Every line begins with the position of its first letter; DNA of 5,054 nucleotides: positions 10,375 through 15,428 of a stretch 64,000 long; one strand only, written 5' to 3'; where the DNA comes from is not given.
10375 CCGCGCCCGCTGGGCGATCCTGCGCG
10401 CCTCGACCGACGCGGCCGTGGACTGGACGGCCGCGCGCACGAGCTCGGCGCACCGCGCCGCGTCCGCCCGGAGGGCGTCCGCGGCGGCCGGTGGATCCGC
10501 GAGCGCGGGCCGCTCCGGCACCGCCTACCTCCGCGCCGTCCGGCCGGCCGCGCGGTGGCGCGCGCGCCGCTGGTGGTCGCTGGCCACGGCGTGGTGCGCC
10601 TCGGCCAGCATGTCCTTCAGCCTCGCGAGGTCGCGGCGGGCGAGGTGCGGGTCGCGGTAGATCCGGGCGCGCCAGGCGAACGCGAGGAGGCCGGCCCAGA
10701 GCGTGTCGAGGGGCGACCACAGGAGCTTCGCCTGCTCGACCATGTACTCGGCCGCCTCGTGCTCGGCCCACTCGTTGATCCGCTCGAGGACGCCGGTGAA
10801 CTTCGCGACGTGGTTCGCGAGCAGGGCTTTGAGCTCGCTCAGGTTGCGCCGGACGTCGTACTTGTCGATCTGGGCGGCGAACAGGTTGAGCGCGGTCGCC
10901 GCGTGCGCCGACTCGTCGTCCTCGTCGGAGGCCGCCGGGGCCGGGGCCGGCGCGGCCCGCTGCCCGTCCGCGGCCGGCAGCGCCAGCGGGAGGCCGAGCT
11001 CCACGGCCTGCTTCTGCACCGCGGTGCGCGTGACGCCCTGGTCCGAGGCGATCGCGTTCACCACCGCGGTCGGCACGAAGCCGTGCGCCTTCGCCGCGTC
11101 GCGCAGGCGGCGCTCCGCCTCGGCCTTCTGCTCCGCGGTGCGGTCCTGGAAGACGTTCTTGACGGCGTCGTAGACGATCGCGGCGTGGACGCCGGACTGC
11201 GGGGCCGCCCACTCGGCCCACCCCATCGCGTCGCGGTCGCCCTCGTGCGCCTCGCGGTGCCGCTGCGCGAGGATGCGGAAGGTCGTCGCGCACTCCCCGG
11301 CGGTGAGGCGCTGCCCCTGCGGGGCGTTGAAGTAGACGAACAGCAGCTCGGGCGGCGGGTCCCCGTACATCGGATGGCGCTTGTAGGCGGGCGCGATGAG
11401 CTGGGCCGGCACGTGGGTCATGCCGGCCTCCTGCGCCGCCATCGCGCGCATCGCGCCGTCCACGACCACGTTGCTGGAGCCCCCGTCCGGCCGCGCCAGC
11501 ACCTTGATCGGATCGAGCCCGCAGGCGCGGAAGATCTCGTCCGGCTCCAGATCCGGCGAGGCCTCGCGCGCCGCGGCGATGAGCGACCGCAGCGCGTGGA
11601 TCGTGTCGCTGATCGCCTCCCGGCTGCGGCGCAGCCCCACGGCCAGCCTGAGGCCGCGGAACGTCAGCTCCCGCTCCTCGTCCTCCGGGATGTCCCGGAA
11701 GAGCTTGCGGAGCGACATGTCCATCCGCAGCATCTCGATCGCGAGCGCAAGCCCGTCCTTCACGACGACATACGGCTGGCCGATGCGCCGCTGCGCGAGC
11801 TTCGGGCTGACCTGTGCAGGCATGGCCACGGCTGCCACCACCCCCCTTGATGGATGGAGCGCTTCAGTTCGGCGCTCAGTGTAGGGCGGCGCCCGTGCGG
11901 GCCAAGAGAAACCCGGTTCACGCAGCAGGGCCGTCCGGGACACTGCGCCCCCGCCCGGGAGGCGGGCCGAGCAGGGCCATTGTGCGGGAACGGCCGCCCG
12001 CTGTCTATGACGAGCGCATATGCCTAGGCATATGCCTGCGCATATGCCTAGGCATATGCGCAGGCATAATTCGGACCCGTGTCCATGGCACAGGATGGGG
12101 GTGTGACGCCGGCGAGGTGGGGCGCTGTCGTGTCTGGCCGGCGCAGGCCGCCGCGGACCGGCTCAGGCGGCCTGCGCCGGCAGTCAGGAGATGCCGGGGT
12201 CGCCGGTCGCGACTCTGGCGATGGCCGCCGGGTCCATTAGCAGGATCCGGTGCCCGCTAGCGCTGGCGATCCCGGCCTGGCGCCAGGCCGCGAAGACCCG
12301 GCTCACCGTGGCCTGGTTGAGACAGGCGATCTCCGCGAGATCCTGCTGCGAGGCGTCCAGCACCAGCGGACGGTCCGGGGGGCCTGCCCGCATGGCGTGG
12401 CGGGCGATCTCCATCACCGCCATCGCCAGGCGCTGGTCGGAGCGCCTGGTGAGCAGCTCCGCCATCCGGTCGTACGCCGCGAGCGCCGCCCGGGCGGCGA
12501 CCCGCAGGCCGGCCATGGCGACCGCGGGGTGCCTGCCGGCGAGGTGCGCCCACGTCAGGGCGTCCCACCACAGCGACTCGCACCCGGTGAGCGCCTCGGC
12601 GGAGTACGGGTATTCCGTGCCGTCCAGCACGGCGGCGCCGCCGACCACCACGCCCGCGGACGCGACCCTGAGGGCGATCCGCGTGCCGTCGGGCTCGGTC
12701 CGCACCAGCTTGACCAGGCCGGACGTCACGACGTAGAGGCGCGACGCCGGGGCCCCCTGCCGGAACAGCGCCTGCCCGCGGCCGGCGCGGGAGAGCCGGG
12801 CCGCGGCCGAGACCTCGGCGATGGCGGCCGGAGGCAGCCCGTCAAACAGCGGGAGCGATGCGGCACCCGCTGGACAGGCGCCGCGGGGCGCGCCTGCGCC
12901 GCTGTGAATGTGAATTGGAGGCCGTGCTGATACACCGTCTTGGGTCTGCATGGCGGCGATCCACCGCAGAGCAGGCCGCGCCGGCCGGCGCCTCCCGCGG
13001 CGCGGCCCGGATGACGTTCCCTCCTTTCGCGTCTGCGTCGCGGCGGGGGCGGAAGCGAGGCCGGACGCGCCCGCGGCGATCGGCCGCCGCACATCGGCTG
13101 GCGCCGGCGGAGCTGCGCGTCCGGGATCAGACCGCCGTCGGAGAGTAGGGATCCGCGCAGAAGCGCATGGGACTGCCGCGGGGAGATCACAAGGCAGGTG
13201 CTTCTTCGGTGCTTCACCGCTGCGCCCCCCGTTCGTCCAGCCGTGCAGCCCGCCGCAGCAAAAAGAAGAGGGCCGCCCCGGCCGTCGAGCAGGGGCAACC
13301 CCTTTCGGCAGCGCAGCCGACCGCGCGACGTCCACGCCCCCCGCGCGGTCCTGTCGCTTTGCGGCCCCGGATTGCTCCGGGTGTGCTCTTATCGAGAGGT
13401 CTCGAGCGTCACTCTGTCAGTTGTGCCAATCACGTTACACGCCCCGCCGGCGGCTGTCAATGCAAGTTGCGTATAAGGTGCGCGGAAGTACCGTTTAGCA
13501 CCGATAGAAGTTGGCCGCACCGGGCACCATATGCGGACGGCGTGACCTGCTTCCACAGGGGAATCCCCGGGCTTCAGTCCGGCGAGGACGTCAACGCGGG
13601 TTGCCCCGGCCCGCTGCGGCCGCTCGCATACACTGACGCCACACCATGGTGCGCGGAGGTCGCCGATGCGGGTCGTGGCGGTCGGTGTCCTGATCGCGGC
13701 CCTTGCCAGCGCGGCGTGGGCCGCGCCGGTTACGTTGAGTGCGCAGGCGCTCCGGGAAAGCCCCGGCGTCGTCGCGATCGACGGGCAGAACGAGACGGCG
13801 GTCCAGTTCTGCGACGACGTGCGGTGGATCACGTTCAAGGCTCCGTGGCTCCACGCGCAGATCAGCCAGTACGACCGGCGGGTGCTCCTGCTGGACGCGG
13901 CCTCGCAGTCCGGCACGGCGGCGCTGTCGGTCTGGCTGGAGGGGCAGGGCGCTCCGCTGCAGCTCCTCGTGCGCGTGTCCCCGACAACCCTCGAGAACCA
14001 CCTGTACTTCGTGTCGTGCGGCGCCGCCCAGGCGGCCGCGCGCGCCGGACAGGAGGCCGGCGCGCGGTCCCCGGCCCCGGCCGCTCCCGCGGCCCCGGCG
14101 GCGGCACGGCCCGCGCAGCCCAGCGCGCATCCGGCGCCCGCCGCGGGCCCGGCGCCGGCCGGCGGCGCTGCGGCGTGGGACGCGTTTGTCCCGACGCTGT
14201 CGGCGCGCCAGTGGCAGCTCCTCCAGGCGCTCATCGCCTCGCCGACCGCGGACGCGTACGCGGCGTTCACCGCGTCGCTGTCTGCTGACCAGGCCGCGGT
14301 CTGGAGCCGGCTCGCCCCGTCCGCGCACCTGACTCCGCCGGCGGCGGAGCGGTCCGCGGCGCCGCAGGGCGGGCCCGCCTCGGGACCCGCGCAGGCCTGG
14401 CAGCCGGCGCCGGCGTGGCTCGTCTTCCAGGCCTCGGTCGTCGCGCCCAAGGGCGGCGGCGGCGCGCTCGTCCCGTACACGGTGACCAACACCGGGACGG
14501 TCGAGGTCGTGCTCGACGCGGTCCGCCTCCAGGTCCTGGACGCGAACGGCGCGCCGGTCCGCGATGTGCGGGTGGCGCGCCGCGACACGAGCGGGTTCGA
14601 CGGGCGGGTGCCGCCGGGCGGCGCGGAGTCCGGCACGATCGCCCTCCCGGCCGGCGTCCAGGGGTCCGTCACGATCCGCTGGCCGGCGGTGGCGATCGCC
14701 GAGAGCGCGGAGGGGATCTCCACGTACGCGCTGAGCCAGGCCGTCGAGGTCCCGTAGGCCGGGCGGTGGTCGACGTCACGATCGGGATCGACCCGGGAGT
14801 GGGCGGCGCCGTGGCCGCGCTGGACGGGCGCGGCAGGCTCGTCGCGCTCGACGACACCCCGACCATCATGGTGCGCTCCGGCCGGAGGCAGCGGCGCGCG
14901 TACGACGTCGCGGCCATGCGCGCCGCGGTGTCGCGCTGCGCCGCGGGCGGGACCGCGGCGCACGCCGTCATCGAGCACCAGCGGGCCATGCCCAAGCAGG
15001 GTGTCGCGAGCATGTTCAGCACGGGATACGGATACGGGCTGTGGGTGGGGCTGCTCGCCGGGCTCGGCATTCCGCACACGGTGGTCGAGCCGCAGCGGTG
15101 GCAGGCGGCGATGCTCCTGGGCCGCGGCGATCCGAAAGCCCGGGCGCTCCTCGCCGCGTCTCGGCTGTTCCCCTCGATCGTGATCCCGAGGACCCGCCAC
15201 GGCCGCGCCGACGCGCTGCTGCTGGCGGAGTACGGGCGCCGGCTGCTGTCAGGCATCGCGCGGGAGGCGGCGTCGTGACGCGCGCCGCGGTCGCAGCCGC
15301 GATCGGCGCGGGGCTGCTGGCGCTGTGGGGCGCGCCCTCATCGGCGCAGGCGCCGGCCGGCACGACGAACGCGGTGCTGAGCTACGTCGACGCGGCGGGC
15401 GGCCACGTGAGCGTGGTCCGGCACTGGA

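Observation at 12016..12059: Tandem perfect 20-bp palindromes upstream of a ParB-like gene cluster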

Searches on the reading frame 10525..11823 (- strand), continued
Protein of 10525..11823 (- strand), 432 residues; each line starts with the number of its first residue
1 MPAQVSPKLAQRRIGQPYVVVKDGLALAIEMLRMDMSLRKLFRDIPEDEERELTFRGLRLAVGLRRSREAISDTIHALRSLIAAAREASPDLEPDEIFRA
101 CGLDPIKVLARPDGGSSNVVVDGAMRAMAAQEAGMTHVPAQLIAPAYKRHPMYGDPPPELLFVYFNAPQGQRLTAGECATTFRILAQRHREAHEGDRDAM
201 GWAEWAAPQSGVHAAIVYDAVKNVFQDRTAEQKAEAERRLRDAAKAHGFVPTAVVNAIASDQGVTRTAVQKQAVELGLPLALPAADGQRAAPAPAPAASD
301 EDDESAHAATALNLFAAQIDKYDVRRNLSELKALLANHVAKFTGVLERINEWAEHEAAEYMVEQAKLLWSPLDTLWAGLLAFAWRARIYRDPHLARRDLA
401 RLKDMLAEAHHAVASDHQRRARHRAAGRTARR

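Call 86: find_encoding_contigs(protein=P0013, flank=5000, max_places=2)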
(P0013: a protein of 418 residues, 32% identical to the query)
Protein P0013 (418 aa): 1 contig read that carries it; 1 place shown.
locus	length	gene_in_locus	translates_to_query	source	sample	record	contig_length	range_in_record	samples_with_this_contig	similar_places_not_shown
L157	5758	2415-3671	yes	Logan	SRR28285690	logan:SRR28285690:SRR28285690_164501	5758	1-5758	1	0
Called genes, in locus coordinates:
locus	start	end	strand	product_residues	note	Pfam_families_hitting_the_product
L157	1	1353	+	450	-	?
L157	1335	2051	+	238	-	PF00072:Response_reg, PF00196:GerE, PF08281:Sigma70_r4_2 (weak), PF13384:HTH_23 (faint)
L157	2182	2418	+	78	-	-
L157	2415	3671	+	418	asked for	-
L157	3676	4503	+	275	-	-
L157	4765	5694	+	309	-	-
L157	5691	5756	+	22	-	?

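Call 103: find_encoding_contigs(protein=P0012, flank=5000, max_places=2)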
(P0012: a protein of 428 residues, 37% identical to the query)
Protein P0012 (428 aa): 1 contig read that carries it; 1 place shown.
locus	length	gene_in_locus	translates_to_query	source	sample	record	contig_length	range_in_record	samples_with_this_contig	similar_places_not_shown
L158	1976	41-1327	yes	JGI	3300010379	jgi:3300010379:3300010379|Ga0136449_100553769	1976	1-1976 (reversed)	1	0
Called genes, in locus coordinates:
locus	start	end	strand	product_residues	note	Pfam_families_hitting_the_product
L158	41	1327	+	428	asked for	-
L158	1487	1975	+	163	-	?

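Call 116: search_dna_similar(query=window:10525-11823:-, collection=plasmids, mode=protein, max_evalue=0.001, max_rows=10)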
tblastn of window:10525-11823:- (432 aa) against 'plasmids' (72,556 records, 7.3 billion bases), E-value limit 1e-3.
No match.

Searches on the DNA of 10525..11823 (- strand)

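Call 95: search_rna_families(source=L010, start=1400, end=2200, threshold=evalue, max_evalue=0.01, show_alignments=1)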
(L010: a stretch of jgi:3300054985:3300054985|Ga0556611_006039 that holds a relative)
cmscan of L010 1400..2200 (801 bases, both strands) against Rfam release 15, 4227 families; matches with E-value up to 0.01: 1.
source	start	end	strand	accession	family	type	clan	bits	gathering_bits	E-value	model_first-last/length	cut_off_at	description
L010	1727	1820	+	RF03168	c-di-GMP-I-UAU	Cis-reg; riboswitch;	CL00126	58.7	65.9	5.2e-12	1-81/81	no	c-di-GMP-I-UAU riboswitch aptamer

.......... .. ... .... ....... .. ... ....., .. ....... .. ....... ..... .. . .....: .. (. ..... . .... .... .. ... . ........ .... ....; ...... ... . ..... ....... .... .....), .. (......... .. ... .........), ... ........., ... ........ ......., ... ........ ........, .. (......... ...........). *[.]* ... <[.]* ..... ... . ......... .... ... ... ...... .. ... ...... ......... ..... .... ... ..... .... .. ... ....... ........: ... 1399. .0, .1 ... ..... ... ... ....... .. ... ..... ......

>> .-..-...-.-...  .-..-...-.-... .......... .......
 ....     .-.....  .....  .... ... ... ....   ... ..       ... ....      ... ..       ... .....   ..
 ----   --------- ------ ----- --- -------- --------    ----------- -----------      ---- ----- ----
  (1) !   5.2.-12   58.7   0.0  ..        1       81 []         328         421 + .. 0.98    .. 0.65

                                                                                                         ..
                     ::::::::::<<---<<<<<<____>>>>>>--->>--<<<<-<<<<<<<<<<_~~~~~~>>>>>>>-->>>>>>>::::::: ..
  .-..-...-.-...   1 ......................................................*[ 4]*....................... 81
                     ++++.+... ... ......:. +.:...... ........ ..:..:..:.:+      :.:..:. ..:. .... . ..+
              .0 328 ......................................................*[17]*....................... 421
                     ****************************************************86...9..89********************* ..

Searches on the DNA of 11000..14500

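Call 30: search_rna_families(source=window, start=11000, end=14500, threshold=evalue, max_evalue=1)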
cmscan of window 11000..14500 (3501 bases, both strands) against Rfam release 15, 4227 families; matches with E-value up to 1: 11.
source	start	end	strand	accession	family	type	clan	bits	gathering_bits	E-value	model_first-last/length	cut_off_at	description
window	13303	13396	-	RF03168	c-di-GMP-I-UAU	Cis-reg; riboswitch;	CL00126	56.1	65.9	1.2e-10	1-81/81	no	c-di-GMP-I-UAU riboswitch aptamer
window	12003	12070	+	RF04217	mir-297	Gene; miRNA;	-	30.4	90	0.014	1-71/71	no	mir-297 microRNA precursor family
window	11917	12070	+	RF02809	RsmW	Gene; sRNA;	CL00106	27.3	52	0.078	1-124/124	no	RsmW RNA family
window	12015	12060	-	RF04052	mir-466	Gene; miRNA;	-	26.6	85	0.04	1-80/80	no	mir-466 microRNA precursor family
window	13695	13769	+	RF01665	P13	Gene; sRNA;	-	26.5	70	0.43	1-76/76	no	Pseudomonas sRNA P13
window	12004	12069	-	RF03862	MIR5274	Gene; miRNA;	-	25.9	100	0.027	1-95/95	no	MIR5274 microRNA precursor family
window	12015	12060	+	RF04052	mir-466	Gene; miRNA;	-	25.7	85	0.069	1-80/80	no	mir-466 microRNA precursor family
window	12006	12069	+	RF03862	MIR5274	Gene; miRNA;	-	25.1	100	0.047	1-95/95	no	MIR5274 microRNA precursor family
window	12004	12071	-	RF04217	mir-297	Gene; miRNA;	-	23.2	90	0.78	1-71/71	no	mir-297 microRNA precursor family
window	13258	13305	-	RF00489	ctRNA_p42d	Gene; antisense;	-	19.8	50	0.8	1-46/46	no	ctRNA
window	13510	13607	+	RF00062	HgcC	Gene;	-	18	50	0.48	1-130/130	no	HgcC family RNA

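Call 94: search_rna_families(source=window, start=13200, end=13500, threshold=evalue, max_evalue=0.01, show_alignments=2)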
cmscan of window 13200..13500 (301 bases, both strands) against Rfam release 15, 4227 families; matches with E-value up to 0.01: 1.
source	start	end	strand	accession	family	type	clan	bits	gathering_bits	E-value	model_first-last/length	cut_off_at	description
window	13303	13396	-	RF03168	c-di-GMP-I-UAU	Cis-reg; riboswitch;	CL00126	56.1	65.9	1e-11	1-81/81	no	c-di-GMP-I-UAU riboswitch aptamer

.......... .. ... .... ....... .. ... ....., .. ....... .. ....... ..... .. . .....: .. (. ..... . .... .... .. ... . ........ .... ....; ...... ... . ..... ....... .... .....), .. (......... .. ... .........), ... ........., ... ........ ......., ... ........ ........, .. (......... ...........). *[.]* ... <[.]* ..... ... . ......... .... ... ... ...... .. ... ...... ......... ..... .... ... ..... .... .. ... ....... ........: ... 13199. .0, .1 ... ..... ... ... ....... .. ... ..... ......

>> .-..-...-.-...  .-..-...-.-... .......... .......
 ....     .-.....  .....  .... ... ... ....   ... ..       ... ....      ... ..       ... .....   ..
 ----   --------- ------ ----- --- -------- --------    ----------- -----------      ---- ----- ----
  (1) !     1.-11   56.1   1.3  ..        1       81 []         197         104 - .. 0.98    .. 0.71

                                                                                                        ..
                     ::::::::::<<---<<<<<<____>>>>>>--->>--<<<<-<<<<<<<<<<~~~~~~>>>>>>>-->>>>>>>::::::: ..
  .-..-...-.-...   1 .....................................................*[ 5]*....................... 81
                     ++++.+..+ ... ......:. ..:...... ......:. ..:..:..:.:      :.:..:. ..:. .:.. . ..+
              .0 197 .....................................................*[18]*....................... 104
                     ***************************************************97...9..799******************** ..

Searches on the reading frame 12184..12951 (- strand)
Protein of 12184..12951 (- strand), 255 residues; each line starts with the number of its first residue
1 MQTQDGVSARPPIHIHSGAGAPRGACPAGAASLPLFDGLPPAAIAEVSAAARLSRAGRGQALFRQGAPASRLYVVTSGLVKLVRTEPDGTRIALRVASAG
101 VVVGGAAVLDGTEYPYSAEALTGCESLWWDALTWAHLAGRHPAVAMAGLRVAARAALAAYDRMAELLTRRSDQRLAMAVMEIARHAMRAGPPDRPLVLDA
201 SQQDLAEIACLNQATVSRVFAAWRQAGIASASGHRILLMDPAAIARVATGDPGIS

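Call 44: search_protein_families(library=phrogs, proteins=[window:12184-12951:-], max_evalue=1)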
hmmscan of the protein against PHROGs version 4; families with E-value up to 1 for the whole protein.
window:12184-12951:- (255 aa): 2 families
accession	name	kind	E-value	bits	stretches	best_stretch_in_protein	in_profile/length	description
phrog_3642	-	DNA, RNA and nucleotide metabolism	0.053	14.5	0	200-227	22-49/79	HTH DNA binding protein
phrog_23243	-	unknown function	0.33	12.4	0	161-222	23-85/88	-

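Call 50: find_homologous_proteins(query=window:12184-12951:-, max_evalue=1e-10)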
Query window:12184-12951:- (255 aa): 3 proteins with E <= 1e-10 among 8000 candidates.
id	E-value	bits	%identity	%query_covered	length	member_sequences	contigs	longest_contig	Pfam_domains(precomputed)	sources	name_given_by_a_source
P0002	7.2e-156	535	100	100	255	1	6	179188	PF13545.13,PF00027.36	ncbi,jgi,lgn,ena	-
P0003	2.4e-122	425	82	100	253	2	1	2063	PF13545.13,PF00027.36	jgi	jgi:CRP-like cAMP-binding protein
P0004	1.4e-15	76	34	84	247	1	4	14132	PF13545.13,PF00027.36,PF00325.27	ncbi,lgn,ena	-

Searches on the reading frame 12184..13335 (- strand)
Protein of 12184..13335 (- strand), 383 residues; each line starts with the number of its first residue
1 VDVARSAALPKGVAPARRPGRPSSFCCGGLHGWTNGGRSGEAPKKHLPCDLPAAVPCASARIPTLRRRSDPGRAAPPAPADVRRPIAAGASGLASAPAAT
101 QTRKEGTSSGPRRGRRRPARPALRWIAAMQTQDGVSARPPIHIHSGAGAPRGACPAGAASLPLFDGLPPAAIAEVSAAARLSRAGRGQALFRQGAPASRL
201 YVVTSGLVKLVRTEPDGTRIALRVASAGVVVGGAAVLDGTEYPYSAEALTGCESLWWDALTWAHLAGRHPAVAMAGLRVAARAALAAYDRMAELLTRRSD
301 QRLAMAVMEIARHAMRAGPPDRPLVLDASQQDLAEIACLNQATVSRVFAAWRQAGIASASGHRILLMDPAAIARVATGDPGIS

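Call 9: search_protein_families(library=pfam, proteins=[window:12184-13335:-], max_evalue=0.01)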
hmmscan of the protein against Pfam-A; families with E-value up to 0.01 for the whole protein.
window:12184-13335:- (383 aa): 2 families
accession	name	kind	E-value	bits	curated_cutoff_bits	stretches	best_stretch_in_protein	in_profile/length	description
PF00027.35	cNMP_binding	-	7.9e-16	58.2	27.5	1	186-258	6-78/89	Cyclic nucleotide-binding domain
PF13545.12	HTH_Crp_2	-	1.5e-10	41.3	27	1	301-374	1-69/70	Crp-like helix-turn-helix domain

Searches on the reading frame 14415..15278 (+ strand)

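Call 9: search_protein_families(library=pfam, proteins=[window:14415-15278:+], max_evalue=0.01)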
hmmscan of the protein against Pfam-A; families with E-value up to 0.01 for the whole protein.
window:14415-15278:+ (287 aa): 1 family
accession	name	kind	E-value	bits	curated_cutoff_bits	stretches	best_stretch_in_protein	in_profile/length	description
PF04312.18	DUF460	-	0.0095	16.1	28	0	120-147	31-58/135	Protein of unknown function (DUF460)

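Call 99: search_protein_families(library=pfam, proteins=[window:14415-15278:+], max_evalue=0.01)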
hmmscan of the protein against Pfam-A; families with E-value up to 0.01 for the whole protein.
window:14415-15278:+ (287 aa): 1 family
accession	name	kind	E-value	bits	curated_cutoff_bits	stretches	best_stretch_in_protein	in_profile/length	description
PF04312.18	DUF460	-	0.0095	16.1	28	0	120-147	31-58/135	Protein of unknown function (DUF460)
